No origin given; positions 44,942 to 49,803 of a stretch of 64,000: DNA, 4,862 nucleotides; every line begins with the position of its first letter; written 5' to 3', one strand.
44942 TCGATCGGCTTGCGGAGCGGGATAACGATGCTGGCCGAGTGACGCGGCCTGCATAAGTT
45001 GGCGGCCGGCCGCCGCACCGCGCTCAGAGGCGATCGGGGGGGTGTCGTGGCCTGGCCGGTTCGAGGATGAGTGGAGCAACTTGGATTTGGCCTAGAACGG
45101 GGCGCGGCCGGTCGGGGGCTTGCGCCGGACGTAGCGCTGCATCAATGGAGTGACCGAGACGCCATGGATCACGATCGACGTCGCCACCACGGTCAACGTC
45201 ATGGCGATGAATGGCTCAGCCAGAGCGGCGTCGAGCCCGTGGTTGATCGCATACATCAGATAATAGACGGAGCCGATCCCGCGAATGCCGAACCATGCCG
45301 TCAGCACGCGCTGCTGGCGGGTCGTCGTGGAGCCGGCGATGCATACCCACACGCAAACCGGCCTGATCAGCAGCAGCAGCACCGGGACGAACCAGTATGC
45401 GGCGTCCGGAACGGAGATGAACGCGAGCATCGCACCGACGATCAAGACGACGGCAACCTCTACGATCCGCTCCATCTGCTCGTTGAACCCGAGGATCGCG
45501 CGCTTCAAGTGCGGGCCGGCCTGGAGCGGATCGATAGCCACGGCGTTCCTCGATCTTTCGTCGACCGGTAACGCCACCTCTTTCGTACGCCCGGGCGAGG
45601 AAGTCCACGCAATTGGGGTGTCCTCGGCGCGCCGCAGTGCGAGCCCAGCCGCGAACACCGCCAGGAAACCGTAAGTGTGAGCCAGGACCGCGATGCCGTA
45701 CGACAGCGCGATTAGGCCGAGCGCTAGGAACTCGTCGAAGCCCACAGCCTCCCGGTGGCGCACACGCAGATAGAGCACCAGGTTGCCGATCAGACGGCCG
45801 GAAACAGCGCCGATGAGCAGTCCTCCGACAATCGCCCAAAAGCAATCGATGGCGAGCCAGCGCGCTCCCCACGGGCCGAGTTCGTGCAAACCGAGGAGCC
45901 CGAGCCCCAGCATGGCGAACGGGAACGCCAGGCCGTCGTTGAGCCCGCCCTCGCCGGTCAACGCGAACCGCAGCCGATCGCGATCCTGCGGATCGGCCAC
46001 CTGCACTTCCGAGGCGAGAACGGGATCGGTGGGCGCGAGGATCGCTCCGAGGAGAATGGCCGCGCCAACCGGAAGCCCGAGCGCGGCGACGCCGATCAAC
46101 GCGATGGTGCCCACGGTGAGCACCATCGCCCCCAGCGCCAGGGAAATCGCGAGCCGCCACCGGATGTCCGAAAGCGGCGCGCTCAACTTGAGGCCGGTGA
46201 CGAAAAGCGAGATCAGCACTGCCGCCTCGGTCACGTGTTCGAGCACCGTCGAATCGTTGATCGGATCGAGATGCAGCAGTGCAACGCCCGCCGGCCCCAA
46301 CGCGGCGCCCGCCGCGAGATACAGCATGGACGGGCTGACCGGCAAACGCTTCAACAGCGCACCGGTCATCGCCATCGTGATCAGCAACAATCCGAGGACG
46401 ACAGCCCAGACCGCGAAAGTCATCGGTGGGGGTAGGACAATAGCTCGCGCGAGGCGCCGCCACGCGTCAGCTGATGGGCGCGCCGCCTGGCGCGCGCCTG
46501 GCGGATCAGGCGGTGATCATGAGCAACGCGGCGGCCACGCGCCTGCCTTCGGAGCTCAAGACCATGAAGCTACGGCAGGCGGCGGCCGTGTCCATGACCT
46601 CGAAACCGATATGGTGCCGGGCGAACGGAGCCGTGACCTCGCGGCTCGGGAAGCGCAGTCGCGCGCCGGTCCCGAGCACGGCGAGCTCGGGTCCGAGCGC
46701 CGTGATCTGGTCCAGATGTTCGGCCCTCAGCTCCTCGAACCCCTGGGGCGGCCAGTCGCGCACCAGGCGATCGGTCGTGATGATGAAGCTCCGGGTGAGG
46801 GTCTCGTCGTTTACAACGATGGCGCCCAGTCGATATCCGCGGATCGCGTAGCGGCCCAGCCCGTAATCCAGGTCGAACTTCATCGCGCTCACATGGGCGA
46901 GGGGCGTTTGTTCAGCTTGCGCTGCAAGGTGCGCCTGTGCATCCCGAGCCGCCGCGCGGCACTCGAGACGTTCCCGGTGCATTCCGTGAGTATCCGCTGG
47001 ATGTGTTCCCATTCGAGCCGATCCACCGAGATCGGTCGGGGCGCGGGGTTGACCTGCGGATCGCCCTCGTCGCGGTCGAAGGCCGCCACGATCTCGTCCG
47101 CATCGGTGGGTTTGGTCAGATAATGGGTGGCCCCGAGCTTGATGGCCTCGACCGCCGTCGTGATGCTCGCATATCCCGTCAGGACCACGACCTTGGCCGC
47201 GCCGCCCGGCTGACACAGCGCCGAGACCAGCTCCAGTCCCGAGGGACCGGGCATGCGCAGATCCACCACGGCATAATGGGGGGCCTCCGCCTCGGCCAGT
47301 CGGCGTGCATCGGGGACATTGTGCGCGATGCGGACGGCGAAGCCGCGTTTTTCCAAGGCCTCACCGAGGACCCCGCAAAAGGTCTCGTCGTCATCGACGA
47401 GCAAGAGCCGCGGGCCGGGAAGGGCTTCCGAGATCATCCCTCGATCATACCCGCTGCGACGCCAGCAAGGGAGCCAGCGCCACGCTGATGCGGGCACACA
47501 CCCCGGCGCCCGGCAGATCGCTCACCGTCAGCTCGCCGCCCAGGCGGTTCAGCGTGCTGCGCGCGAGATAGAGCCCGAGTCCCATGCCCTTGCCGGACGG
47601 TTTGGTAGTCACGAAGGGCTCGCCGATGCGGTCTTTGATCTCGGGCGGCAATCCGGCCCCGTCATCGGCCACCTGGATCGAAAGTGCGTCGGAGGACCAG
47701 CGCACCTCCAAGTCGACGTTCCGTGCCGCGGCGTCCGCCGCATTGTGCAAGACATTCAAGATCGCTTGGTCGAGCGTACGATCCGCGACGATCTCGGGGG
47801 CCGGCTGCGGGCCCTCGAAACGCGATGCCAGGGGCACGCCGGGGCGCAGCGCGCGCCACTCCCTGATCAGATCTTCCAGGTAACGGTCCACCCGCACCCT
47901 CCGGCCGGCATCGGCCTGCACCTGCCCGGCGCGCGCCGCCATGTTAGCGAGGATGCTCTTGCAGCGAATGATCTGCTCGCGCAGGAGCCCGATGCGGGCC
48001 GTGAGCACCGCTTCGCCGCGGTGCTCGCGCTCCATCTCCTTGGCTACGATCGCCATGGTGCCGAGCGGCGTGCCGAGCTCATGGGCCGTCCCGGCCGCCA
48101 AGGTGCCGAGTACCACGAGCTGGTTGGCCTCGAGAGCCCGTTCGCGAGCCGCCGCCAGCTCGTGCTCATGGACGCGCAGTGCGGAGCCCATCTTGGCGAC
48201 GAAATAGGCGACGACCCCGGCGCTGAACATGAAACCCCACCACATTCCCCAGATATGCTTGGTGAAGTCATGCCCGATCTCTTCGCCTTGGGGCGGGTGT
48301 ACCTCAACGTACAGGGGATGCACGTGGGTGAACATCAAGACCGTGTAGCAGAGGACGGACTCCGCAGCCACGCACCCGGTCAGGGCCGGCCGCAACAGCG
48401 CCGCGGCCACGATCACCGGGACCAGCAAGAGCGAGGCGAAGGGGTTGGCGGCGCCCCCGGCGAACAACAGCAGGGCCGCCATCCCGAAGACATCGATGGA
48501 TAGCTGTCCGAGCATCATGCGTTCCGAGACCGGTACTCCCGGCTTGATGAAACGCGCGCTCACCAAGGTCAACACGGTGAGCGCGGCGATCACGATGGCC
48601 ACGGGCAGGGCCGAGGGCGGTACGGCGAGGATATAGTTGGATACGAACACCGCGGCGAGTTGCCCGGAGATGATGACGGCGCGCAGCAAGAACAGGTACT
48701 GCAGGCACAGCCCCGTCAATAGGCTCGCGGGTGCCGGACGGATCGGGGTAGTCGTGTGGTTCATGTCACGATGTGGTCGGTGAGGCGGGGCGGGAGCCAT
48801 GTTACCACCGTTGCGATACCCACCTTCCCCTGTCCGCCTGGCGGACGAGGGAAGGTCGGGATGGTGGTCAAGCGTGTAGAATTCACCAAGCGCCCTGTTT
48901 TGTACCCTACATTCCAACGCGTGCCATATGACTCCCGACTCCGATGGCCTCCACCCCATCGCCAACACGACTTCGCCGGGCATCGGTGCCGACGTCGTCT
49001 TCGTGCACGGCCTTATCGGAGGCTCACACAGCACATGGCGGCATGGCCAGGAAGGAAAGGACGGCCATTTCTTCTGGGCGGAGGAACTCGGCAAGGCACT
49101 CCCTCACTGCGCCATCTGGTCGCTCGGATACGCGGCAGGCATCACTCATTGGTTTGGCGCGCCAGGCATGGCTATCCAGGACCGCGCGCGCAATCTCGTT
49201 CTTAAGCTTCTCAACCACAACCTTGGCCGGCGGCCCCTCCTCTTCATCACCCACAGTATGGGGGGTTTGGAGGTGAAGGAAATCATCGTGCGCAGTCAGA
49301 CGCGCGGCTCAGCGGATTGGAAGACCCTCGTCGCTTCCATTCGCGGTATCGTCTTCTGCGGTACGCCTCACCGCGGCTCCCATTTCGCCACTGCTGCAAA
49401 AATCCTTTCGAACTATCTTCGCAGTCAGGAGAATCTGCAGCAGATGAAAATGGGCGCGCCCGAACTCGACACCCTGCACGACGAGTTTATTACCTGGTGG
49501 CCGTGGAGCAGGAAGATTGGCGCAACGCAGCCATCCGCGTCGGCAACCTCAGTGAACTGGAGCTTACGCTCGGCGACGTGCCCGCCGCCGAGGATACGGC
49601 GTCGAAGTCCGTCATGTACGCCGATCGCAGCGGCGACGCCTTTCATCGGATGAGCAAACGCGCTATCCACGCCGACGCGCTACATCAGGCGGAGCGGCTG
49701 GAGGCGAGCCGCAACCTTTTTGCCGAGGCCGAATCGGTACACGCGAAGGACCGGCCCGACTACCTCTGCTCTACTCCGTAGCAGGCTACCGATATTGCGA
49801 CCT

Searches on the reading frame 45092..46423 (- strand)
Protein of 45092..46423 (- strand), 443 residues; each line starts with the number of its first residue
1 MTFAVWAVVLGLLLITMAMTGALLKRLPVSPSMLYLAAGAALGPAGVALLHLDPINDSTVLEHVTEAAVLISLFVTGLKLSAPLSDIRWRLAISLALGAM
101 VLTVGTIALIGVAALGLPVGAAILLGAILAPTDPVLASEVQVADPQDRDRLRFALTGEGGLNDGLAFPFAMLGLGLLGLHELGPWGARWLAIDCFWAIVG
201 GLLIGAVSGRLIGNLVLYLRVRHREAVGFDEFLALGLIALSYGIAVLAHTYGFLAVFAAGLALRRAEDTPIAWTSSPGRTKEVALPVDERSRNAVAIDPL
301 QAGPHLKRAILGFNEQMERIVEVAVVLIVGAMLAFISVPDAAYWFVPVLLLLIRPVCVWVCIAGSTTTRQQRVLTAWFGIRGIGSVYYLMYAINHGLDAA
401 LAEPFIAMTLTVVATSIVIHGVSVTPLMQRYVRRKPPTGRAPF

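Call 5: search_protein_families(library=pfam, proteins=[window:45092-46423:-], max_evalue=0.01)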
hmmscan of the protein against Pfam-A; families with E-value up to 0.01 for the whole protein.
window:45092-46423:- (443 aa): 1 family
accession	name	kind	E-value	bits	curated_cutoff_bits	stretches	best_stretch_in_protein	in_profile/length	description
PF00999.27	Na_H_Exchanger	-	2.8e-27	96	26.2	2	16-265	3-244/375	Sodium/hydrogen exchanger, transmembrane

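Call 54: find_homologous_proteins(query=window:45092-46423:-, max_evalue=1e-50)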
Query window:45092-46423:- (443 aa): 7975 proteins with E <= 1e-50 among 8000 candidates; the best 120 are listed.
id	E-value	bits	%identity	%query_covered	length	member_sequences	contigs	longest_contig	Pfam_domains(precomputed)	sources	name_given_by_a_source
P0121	8.4e-262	887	94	100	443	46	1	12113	PF00999.27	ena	-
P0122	2.5e-177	609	67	98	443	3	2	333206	PF00999.27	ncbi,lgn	ncbi:MAG: cation:proton antiporter [Casimicrobiaceae bacterium]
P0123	2.7e-176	605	66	100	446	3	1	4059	PF00999.27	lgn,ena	-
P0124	7.1e-175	601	66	98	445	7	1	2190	PF00999.27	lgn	-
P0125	2.9e-173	595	65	98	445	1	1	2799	PF00999.27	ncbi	-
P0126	5.9e-171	588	93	69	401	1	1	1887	PF00999.27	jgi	jgi:sodium/hydrogen antiporter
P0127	5.5e-167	575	64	100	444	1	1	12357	PF00999.27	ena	-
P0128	9.8e-167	574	64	97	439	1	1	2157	PF00999.27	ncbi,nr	ncbi:MAG: cation:proton antiporter [Prolixibacteraceae bacterium]|nr:cation:proton antiporter [Burkh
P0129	6.7e-166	571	64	97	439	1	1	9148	PF00999.27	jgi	jgi:NhaP-type Na+/H+ or K+/H+ antiporter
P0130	4.1e-164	565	63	99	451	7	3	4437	PF00999.27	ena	-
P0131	6.9e-164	564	63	98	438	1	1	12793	PF00999.27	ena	-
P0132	5.2e-163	561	63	97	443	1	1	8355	PF00999.27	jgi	-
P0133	5.2e-163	561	63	97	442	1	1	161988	PF00999.27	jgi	jgi:NhaP-type Na+/H+ or K+/H+ antiporter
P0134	5.7e-163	561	62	100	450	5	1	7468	PF00999.27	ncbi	-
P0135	9.3e-163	561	61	98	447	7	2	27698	PF00999.27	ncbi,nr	ncbi:MAG: cation:proton antiporter [Pseudomonadota bacterium]|nr:cation:proton antiporter [Pseudomon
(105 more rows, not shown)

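Call 55: find_encoding_contigs(protein=P0121, flank=10000, max_places=6)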
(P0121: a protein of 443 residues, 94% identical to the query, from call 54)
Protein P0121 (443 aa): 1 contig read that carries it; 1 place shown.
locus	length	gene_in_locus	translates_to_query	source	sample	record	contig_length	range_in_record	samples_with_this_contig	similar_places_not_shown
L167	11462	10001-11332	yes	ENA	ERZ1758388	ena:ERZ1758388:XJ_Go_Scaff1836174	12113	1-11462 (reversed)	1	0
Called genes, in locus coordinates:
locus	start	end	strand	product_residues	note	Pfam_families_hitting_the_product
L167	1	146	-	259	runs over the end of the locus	PF04333:MlaA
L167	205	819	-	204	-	PF05494:MlaC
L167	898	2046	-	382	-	PF00535:Glycos_transf_2, PF13641:Glyco_tranf_2_3, PF13506:Glyco_transf_21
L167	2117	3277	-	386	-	PF04055:Radical_SAM, PF11946:DUF3463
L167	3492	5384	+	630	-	PF13292:DXP_synthase_N, PF02779:Transket_pyr, PF02780:Transketolase_C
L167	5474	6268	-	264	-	PF00043:GST_C (weak)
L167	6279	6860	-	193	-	PF00067:p450 (weak)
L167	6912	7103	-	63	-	-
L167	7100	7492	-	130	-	-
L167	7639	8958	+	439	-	PF25323:6TM_PilS (weak), PF02518:HATPase_c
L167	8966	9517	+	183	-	PF00072:Response_reg, PF02954:HTH_8, PF13556:HTH_30 (faint)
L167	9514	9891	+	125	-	PF04430:DUF498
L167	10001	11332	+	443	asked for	PF00999:Na_H_Exchanger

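Call 79: search_protein_families(library=ncbifam, proteins=[window:45092-46423:-], max_evalue=0.01)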
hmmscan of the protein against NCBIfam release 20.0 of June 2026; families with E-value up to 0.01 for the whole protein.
window:45092-46423:- (443 aa): 6 families
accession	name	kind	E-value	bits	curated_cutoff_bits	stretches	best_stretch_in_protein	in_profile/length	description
NF003716.0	PRK05326.1-3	equivalog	1.3e-28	99.7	355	2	5-265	6-258/499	potassium/proton antiporter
NF003715.0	PRK05326.1-2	equivalog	6e-20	71.1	309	2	4-262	5-255/595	potassium/proton antiporter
TIGR00844.1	c_cpa1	equivalog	6.6e-10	37.8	1236.05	1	64-262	74-276/810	sodium/hydrogen antiporter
TIGR00831.1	a_cpa1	equivalog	8.9e-10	37.7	279.6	1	15-266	8-246/525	Na+/H+ antiporter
TIGR00932.1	2a37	subfamily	5.6e-08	32.6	238.3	1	17-132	4-114/275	monovalent cation:proton antiporter-2 (CPA2) family protein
TIGR00840.1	b_cpa1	equivalog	0.00029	19.3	251.25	0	369-429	355-413/559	sodium/hydrogen exchanger 3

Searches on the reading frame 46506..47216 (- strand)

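Call 36: search_protein_families(library=pfam, proteins=[window:46506-47216:-], max_evalue=0.001)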
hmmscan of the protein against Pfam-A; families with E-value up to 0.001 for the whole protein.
window:46506-47216:- (236 aa): 1 family
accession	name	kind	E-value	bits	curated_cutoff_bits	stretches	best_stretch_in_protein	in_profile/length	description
PF04430.19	DUF498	-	3.3e-27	95.1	33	1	125-232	1-109/109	Protein of unknown function (DUF498/DUF598)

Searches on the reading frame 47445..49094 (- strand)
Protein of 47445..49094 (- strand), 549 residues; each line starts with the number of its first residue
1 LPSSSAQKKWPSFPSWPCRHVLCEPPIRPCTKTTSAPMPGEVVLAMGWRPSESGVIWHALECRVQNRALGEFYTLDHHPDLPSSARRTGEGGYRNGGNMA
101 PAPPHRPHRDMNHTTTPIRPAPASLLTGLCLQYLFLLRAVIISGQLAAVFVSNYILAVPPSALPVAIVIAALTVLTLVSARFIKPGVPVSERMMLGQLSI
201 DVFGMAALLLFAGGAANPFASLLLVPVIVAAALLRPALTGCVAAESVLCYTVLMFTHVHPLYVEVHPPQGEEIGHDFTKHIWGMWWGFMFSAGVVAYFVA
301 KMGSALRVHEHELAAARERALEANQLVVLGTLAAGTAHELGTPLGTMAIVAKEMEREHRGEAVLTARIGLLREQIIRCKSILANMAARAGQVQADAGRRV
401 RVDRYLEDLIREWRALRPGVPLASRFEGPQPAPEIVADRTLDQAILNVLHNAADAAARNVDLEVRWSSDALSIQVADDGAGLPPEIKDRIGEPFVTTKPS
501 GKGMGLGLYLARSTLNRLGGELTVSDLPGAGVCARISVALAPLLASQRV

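Call 36: search_protein_families(library=pfam, proteins=[window:47445-49094:-], max_evalue=0.001)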
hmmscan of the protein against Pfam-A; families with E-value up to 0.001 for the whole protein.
window:47445-49094:- (549 aa): 3 families
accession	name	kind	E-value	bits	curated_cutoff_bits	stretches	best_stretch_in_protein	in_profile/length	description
PF02518.31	HATPase_c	-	6.6e-20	72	26.4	1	439-540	4-109/111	Histidine kinase-, DNA gyrase B-, and HSP90-like ATPase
PF25323.1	6TM_PilS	-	1.6e-06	28.4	27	1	134-257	15-143/189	PilS-like transmembrane domain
PF13589.12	HATPase_c_3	-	4.9e-05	23.8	25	1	441-485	3-48/137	Histidine kinase-, DNA gyrase B-, and HSP90-like ATPase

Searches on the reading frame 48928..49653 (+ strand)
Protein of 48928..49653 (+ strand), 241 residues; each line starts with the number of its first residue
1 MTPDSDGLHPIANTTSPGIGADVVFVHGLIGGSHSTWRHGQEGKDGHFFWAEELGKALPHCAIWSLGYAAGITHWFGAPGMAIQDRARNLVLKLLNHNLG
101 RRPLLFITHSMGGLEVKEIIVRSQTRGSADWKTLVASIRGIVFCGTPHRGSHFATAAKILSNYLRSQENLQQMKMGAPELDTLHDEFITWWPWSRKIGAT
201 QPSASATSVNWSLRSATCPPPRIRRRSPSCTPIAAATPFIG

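Call 36: search_protein_families(library=pfam, proteins=[window:48928-49653:+], max_evalue=0.001)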
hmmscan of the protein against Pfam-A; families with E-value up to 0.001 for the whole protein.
window:48928-49653:+ (241 aa): 4 families
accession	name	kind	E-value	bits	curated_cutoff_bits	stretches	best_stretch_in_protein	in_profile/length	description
PF12697.13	Abhydrolase_6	-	1.7e-05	26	26.3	1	23-201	1-148/217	Alpha/beta hydrolase family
PF24096.1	DUF7379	-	0.00012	22.5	33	1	87-172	54-135/191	Domain of unknown function (DUF7379)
PF05057.20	DUF676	-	0.00023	21.2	20.3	1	23-176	8-157/217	Putative serine esterase (DUF676)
PF07819.20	PGAP1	-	0.00081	19.6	24.3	0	91-172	79-153/233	PGAP1-like alpha/beta domain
